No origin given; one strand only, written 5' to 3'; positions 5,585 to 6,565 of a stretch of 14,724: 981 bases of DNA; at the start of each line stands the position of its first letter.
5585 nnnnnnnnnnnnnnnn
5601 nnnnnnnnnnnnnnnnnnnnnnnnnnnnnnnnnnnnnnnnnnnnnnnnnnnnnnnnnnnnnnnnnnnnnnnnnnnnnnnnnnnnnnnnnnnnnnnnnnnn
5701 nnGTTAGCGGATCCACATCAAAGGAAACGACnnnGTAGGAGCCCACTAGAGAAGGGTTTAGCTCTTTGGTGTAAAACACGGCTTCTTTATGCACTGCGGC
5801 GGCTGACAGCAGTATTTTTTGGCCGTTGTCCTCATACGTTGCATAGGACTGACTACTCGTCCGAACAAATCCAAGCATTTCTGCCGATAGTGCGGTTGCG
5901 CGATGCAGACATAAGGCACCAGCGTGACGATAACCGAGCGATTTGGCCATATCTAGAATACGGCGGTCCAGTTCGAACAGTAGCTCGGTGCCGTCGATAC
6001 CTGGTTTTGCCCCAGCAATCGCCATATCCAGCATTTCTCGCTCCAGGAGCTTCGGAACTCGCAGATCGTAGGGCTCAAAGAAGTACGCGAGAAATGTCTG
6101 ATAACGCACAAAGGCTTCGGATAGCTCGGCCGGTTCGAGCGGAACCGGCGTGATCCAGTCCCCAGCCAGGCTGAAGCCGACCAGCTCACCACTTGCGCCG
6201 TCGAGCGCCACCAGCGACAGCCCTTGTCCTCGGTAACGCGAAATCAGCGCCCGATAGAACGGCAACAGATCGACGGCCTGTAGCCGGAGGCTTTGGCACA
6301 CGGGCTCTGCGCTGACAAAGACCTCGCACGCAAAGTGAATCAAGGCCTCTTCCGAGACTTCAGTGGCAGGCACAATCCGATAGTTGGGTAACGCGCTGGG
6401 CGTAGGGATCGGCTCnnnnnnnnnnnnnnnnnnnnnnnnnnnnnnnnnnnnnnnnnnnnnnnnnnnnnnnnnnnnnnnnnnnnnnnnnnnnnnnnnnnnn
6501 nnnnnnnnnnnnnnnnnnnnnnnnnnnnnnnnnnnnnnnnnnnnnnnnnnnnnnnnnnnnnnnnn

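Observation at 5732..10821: Two tandem paralogous stand-alone A-T-X proteins with a shared GNAT-like C-terminal domain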

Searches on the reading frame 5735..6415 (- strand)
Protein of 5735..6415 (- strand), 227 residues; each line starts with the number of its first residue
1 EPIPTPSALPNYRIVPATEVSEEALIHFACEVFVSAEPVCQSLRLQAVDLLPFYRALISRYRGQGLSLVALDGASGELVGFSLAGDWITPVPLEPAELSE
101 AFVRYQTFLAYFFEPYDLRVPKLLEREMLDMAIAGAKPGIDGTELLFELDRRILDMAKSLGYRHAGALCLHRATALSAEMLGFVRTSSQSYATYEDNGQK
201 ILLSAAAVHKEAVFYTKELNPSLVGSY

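Call 7: search_protein_families(library=pfam, proteins=[window:5735-6388:-], max_evalue=10)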
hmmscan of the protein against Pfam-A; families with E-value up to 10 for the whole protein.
seq(218 aa): 2 families
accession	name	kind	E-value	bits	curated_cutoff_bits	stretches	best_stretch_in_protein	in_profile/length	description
PF18331.6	PKHD_C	-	0.2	12.2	22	1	135-159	5-28/43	PKHD-type hydroxylase C-terminal domain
PF09083.16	DUF1923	-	0.21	11.8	25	1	184-203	15-33/64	Domain of unknown function (DUF1923)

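Call 9: find_homologous_proteins(query=window:5735-6415:-, max_evalue=0.01)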
Query seq(227 aa) (227 aa): 1 proteins with E <= 0.01 among 929 candidates.
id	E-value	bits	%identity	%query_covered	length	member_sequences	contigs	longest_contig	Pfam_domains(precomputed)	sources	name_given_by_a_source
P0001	1.6e-77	278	73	78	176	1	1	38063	-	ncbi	-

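Call 10: search_solved_structures(query=window:5735-6415:-, max_evalue=10)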
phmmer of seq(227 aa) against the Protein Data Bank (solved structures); distinct sequences matched with E-value up to 10: 4.
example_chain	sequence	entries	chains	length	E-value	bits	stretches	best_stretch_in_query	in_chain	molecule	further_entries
6v3t_A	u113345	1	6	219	0.082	15.7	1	64-221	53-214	Dopamine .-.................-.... Protein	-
8wmb_A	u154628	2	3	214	1.1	11.9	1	74-210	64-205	Arylalkylamine N-acetyltransferase 1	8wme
1yvo_A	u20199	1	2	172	1.6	11.4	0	62-88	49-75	conserved hypothetical protein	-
2bl1_A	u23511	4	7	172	1.7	11.3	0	62-88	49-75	PUTATIVE PHOSPHINOTHRICIN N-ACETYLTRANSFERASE PA4866 | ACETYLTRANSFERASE PA4866 FROM P. AERUGINOSA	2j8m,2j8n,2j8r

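Call 12: find_encoding_contigs(protein=P0001, flank=10000)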
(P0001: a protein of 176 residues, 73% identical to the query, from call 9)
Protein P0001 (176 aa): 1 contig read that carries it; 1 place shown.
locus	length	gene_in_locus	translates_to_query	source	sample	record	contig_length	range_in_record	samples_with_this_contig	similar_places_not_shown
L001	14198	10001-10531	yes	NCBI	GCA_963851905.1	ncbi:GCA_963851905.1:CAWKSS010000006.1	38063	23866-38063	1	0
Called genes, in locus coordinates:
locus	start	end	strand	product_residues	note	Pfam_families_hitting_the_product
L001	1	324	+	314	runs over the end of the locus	PF13365:Trypsin_2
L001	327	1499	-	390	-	-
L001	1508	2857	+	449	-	PF00069:Pkinase, PF07714:PK_Tyr_Ser-Thr (weak)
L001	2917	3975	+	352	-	PF16670:PI-PLC-C1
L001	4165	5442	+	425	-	PF07690:MFS_1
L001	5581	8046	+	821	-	PF00501:AMP-binding, PF00550:PP-binding (faint)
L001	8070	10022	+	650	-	PF00501:AMP-binding, PF00550:PP-binding (weak)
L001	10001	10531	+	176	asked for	-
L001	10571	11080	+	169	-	PF00856:SET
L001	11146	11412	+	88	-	-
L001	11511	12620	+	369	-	PF00589:Phage_integrase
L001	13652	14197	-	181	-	?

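Call 21: search_solved_structures(query=A2, max_evalue=10, show_alignments=3)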
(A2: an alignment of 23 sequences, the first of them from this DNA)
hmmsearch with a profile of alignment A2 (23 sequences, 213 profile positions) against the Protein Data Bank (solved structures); distinct sequences matched with E-value up to 10: 18.
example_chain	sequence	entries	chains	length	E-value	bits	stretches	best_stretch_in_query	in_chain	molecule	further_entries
6dym_A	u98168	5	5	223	3.7e-13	52.6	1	3-204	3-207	Ebony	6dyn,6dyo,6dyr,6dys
3qb8_A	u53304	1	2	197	5.6e-13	52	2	130-198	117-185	A654L protein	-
8wmb_A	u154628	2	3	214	1e-10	44.7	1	3-210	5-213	Arylalkylamine N-acetyltransferase 1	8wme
6k80_A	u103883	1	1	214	1.4e-10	44.2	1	3-210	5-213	Dopamine N-acetyltransferase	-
3te4_A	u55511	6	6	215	1.5e-10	44.1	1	4-210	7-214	Dopamine N acetyltransferase, isoform A | Dopamine N-acetyltransferase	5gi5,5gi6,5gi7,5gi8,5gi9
3v8i_A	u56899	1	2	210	2.1e-10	43.6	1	6-210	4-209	Dopamine N acetyltransferase, isoform A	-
5gif_A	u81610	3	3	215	5.3e-10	42.3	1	4-210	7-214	Dopamine N-acetyltransferase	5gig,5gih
5gii_A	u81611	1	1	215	8.7e-10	41.6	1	4-210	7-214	Dopamine N-acetyltransferase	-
4fd5_A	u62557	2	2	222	8.2e-06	28.6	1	9-208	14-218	arylalkylamine N-Acetyltransferase 2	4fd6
6v3t_A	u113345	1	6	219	1.5e-05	27.8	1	52-204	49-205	Dopamine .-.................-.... Protein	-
7ciu_A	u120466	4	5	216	0.0018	20.9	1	13-208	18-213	Agmatine N-acetyltransferase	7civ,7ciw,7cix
5k9n_A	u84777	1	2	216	0.002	20.8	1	13-208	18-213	Polyamine N acetyltransferase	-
4fd4_A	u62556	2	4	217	0.0064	19.2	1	55-201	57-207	arylalkylamine N-Acetyltransferase like 5b | AAEL004827-PA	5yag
4fd7_A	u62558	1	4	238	0.039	16.6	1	4-188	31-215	putative arylalkylamine N-Acetyltransferase 7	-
9tas_A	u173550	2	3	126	0.078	15.6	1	135-167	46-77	De novo photoenzyme photoABLE1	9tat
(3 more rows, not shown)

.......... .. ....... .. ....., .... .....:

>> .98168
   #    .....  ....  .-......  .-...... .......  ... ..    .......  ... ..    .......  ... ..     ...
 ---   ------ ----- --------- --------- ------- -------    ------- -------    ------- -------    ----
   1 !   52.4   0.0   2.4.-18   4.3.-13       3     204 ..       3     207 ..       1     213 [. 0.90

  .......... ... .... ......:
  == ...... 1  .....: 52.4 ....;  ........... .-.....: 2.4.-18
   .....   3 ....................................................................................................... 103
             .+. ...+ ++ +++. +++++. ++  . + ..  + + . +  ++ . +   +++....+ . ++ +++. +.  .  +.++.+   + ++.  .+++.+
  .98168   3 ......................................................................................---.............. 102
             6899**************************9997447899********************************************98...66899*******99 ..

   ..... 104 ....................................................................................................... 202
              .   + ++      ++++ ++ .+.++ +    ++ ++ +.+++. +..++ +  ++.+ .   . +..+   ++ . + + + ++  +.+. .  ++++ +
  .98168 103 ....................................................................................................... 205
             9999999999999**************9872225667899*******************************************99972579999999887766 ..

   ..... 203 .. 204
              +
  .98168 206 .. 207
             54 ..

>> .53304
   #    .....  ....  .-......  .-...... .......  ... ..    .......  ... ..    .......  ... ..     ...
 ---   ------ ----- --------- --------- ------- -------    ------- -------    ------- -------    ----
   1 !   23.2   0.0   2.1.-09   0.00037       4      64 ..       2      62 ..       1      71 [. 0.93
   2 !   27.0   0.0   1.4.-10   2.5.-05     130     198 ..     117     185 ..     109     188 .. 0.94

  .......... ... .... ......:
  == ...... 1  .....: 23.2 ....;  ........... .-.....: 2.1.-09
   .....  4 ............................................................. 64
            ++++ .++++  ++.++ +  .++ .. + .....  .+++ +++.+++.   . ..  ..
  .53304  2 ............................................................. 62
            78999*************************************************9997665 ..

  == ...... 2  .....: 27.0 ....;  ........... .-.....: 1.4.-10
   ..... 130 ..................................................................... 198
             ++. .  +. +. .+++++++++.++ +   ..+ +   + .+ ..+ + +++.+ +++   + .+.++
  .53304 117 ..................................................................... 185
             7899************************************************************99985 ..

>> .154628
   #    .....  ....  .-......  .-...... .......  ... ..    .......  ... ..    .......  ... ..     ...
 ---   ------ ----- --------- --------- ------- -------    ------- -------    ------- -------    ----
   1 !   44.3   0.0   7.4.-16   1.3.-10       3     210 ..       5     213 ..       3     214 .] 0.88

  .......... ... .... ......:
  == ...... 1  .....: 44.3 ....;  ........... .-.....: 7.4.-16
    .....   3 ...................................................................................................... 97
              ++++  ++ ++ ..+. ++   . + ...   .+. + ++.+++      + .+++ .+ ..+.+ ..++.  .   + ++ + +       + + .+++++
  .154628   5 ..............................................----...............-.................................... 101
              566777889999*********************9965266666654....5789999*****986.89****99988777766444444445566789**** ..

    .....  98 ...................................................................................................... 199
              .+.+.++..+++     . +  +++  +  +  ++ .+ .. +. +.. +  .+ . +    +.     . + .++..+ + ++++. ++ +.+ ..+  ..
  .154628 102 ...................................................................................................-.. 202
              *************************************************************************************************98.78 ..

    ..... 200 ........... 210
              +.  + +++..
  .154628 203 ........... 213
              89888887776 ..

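Call 32: predict_structure(alignment_id=A2)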
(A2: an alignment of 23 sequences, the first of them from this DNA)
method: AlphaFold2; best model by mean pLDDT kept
length: 219 residues; sequences in the alignment: 23
mean_pLDDT: 95.0   pTM: 0.90
mean pLDDT of the five models: 95.0, 94.5, 94.2, 93.8, 92.6
residues with pLDDT >= 90: 209; 70-90: 3; 50-70: 5; < 50: 2
segments of 3 or more residues with pLDDT < 50: none
pLDDT, mean of each block of 10 residues (from residue 1): 90 98 97 98 98 97 97 98 94 96 94 95 97 93 98 97 95 97 96 95 97 70
secondary structure, 60 per line:
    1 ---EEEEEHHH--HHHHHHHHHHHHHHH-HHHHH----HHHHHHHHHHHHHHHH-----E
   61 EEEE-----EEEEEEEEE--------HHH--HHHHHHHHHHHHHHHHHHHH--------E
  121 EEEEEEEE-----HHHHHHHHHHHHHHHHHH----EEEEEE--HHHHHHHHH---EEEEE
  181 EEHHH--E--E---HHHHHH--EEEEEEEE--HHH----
elements in order: E4-8 H14-28 H30-34 H39-54 E60-64 E70-78 H92-111 E120-128 H134-151 E156-161 H164-172 E176-182 H195-200 E203-210

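Call 36: fold_search(model_id=the predicted structure, library=pdb)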
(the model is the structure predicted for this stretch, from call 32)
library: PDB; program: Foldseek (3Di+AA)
matches with E <= 10: 1263; with E <= 0.001: 358
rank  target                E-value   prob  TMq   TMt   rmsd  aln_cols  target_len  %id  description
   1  6dym                  1.6e-11  1.00  0.79  0.81   3.1       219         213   13  C-terminal condensation domain of Ebony (released 2019-01-30)
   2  3qb8_A                2.0e-11  1.00  0.78  0.86   3.6       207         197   17  Paramecium Chlorella Bursaria Virus1 Putative ORF A654L is a Polyamine Acetyltransferase (released 2012-01-25)
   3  8wme_A                6.3e-11  1.00  0.74  0.77   3.7       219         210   22  Crystal Structure of Drosophila melanogaster D46A Dopamine N-Acetyltransferase (released 2024-10-02)
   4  5gi6                  6.7e-11  1.00  0.78  0.84   3.3       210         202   22  Crystal Structure of Drosophila melanogaster Dopamine N-Acetyltransferase Bound to CoA and Phenylethylamine (released 2017-07-05)
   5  5gi5                  7.1e-11  1.00  0.78  0.82   3.6       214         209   22  Crystal Structure of Drosophila melanogaster Dopamine N-Acetyltransferase Bound to CoA (released 2017-07-05)
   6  8wmb                  1.2e-10  1.00  0.71  0.73   4.1       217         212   22  Crystal Structure of Drosophila melanogaster D46A Dopamine N-Acetyltransferase in Complex with Acetyl-CoA (released 2024-10-02)
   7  6v3t_A                1.6e-10  1.00  0.68  0.69   5.8       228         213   19  X-Ray Crystal Structure of Tribolium castaneum Arylalkylamine N-acyltransferase in Complex with Acetyl-CoA (released 2020-02-05)
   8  5gif                  2.1e-10  1.00  0.77  0.80   3.5       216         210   22  Crystal Structure of Drosophila melanogaster E47D Dopamine N-Acetyltransferase in Binary Complex with Acetyl-CoA (released 2017-07-05)
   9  5yag_A                2.4e-10  1.00  0.74  0.74   3.6       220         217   21  Crystal structure of mosquito arylalkylamine N-Acetyltransferase like 5b/spermine N-Acetyltransferase (released 2018-02-28)
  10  6k80                  3.8e-10  1.00  0.77  0.79   3.5       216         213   22  Crystal Structure of Drosophila melanogaster Dopamine N-Acetyltransferase in Complex with CoA and Tryptophol (released 2020-06-17)
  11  3te4                  4.9e-10  1.00  0.77  0.80   3.5       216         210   22  Crystal structure of dopamine N Acetyltransferase in complex with acetyl-COA from Drosophila Melanogaster (released 2012-07-11)
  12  5yag_B                8.4e-10  1.00  0.72  0.74   4.4       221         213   20  Crystal structure of mosquito arylalkylamine N-Acetyltransferase like 5b/spermine N-Acetyltransferase (released 2018-02-28)
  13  5gii                  8.9e-10  1.00  0.74  0.77   4.0       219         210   21  Crystal Structure of Drosophila melanogaster E47N Dopamine N-Acetyltransferase in Ternary Complex with CoA and Acetyl-ph (released 2017-07-05)
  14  4fd4_A                1.2e-09  1.00  0.66  0.68   5.2       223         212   20  Crystal structure of mosquito arylalkylamine N-Acetyltransferase like 5b (released 2012-06-27)
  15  4fd6                  2.8e-09  1.00  0.74  0.74   3.9       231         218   17  Crystal structure of native arylalkylamine N-Acetyltransferase 2 from the yellow fever mosquito, Aedes aegypti (released 2012-06-27)
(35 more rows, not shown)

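Call 38: search_protein_representatives(alignment_id=A2)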
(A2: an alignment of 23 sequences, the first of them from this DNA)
Query: 23 sequences, 213 profile positions. Proteins with E-value up to 0.001 (for the whole library): 2121; up to 1e-10: 851; up to 1e-30: 49. The best 150 are listed.
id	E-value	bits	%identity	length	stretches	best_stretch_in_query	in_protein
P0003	3.3e-78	278.3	-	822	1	4-211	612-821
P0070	1.4e-77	276.2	-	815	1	2-211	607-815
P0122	4.8e-77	274.5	-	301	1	2-211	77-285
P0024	5.9e-75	267.7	-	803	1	3-212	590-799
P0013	7.8e-75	267.3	-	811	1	2-211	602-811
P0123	1.6e-74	266.2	-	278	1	2-212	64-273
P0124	1.0e-73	263.6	-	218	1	3-211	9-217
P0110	3.7e-69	248.7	-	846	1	2-211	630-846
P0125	7.2e-69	247.8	-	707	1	4-211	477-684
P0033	1.9e-68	246.4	-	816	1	2-212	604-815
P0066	1.4e-67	243.6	-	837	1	2-211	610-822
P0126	6.0e-67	241.5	-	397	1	3-211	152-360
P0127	2.6e-65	236.2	-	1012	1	3-211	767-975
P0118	3.4e-61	222.7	-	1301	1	3-211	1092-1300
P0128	5.6e-53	195.9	-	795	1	9-211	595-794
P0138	2.9e-40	154.3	-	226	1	3-208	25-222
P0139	1.1e-39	152.4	-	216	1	9-211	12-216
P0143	2.9e-35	137.9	-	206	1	5-199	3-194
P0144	1.7e-34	135.5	-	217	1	13-211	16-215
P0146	2.5e-34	134.9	-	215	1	6-210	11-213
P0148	1.1e-33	132.8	-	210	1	3-211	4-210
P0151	2.4e-32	128.5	-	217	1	9-211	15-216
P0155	1.1e-31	126.3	-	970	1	6-211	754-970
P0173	7.9e-30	120.2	-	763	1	11-208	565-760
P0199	3.6e-28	114.8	-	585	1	2-211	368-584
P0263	6.9e-25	104.1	-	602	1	4-198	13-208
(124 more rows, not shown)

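Call 52: search_protein_families(library=pfam, proteins=[P0125, P0127, P0199, P0173, P0263, P0155, P0139], max_evalue=0.001)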
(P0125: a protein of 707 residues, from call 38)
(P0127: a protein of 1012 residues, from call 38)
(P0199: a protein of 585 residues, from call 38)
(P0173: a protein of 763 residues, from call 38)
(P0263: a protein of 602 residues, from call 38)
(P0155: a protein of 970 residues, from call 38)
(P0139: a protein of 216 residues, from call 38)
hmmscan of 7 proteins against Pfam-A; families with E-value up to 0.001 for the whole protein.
P0125 (707 aa): 4 families
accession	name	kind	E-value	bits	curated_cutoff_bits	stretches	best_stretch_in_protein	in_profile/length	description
PF00282.25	Pyridoxal_deC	-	1.5e-61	208.6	27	1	57-400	18-374/375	Pyridoxal-dependent decarboxylase conserved domain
PF00155.27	Aminotran_1_2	-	3.7e-06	26.8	19.7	1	168-270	92-196/361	Aminotransferase class I and II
PF01212.27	Beta_elim_lyase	-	3e-05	23.9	27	1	139-385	50-271/288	Beta-eliminating lyase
PF00266.25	Aminotran_5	-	0.00024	20.6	21.5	0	168-263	89-179/371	Aminotransferase class-V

P0127 (1012 aa): 4 families
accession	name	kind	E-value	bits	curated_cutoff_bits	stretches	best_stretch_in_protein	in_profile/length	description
PF00282.25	Pyridoxal_deC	-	3.1e-59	201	27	1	57-400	18-374/375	Pyridoxal-dependent decarboxylase conserved domain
PF00501.34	AMP-binding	-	2e-27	96.4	29.9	1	489-739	3-290/384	AMP-binding enzyme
PF01212.27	Beta_elim_lyase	-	1.3e-05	25.1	27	1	137-386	48-272/288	Beta-eliminating lyase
PF00155.27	Aminotran_1_2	-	0.00031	20.5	19.7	1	139-279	68-205/361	Aminotransferase class I and II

P0199 (585 aa): 2 families
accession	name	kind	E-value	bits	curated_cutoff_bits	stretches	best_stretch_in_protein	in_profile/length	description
PF00282.25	Pyridoxal_deC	-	1.9e-18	66.8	27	1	62-305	79-357/375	Pyridoxal-dependent decarboxylase conserved domain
PF00266.25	Aminotran_5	-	1e-05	25.2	21.5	1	83-255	65-229/371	Aminotransferase class-V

P0173 (763 aa): 4 families
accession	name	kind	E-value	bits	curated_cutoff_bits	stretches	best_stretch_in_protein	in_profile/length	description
PF08659.16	KR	-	2.7e-58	197.3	22.6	1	159-337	1-180/180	KR domain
PF00106.31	adh_short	-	1.7e-16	60.8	26.6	1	161-319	3-162/195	short chain dehydrogenase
PF00550.31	PP-binding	-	4.5e-12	46.5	20.8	1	466-524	9-67/67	Phosphopantetheine attachment site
PF13561.12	adh_short_C2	-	7.2e-08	32.7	27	1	169-309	7-146/236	Enoyl-(Acyl carrier protein) reductase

P0263 (602 aa): 2 families
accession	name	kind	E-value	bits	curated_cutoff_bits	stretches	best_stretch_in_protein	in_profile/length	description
PF00282.25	Pyridoxal_deC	-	3.5e-14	52.8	27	1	352-551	150-361/375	Pyridoxal-dependent decarboxylase conserved domain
PF00155.27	Aminotran_1_2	-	0.00033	20.4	19.7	0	286-567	30-313/361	Aminotransferase class I and II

P0155 (970 aa): 3 families
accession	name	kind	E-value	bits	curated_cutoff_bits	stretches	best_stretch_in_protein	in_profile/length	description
PF00501.34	AMP-binding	-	1.3e-45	156.3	29.9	1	62-488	10-384/384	AMP-binding enzyme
PF13193.12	AMP-binding_C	-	4.3e-08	34.4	24.5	1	545-624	2-76/76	AMP-binding enzyme C-terminal domain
PF00550.31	PP-binding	-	4.3e-06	27.3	20.8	1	667-717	3-54/67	Phosphopantetheine attachment site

P0139 (216 aa): 0 families
